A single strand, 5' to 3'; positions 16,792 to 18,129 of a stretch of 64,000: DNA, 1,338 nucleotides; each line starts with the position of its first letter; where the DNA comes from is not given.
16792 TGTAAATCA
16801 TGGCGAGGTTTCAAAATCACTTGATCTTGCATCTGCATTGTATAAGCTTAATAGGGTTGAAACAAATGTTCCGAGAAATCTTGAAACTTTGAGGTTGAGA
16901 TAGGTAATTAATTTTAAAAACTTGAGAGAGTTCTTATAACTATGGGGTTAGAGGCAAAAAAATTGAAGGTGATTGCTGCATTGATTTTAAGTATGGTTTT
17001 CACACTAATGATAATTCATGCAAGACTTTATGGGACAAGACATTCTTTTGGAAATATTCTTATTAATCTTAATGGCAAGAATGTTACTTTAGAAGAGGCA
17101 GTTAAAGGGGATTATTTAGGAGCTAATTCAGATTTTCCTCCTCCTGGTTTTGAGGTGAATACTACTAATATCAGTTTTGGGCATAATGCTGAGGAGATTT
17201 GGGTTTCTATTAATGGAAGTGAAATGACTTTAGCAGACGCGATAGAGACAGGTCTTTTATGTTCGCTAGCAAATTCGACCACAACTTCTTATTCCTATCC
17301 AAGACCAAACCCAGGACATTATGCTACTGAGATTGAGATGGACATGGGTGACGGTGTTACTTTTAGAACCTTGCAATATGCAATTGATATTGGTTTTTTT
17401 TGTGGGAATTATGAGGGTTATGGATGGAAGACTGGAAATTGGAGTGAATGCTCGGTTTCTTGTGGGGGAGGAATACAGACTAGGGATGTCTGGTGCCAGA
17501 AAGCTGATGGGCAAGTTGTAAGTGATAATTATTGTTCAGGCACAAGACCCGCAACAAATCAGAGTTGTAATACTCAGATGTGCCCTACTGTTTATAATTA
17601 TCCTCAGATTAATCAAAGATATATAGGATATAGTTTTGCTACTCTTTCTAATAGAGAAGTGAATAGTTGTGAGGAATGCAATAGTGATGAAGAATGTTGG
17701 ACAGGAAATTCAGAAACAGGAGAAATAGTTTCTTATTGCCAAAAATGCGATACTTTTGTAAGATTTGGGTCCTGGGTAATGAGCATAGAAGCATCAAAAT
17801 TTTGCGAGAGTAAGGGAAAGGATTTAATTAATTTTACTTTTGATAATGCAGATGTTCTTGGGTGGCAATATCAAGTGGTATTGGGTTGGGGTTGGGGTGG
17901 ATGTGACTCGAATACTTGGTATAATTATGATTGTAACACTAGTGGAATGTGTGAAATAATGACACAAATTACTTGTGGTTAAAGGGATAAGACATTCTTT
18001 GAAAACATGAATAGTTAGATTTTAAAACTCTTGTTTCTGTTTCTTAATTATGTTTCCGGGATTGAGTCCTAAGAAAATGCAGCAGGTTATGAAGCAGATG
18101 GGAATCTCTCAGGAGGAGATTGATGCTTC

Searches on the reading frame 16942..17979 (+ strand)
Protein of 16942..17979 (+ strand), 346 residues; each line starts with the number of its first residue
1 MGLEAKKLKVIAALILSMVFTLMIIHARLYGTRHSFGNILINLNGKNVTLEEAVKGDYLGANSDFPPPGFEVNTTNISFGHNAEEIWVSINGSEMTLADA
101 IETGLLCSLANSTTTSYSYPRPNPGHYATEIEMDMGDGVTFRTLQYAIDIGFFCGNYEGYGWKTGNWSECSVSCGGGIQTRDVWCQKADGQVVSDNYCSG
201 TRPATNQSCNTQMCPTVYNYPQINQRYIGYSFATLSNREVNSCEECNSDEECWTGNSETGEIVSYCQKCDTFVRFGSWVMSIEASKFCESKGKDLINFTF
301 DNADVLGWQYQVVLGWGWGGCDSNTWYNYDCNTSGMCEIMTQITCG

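Call 84: search_protein_families(library=pfam, proteins=[window:16942-17979:+], max_evalue=0.00001)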
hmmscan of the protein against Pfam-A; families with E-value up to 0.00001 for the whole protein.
window:16942-17979:+ (346 aa): 2 families
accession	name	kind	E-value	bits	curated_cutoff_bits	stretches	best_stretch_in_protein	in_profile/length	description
PF19030.6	TSP1_ADAMTS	-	8e-14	52.1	23.8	1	162-214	1-55/55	Thrombospondin type 1 domain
PF00090.25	TSP_1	-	5.7e-06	26.9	21.6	0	164-214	3-49/49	Thrombospondin type 1 domain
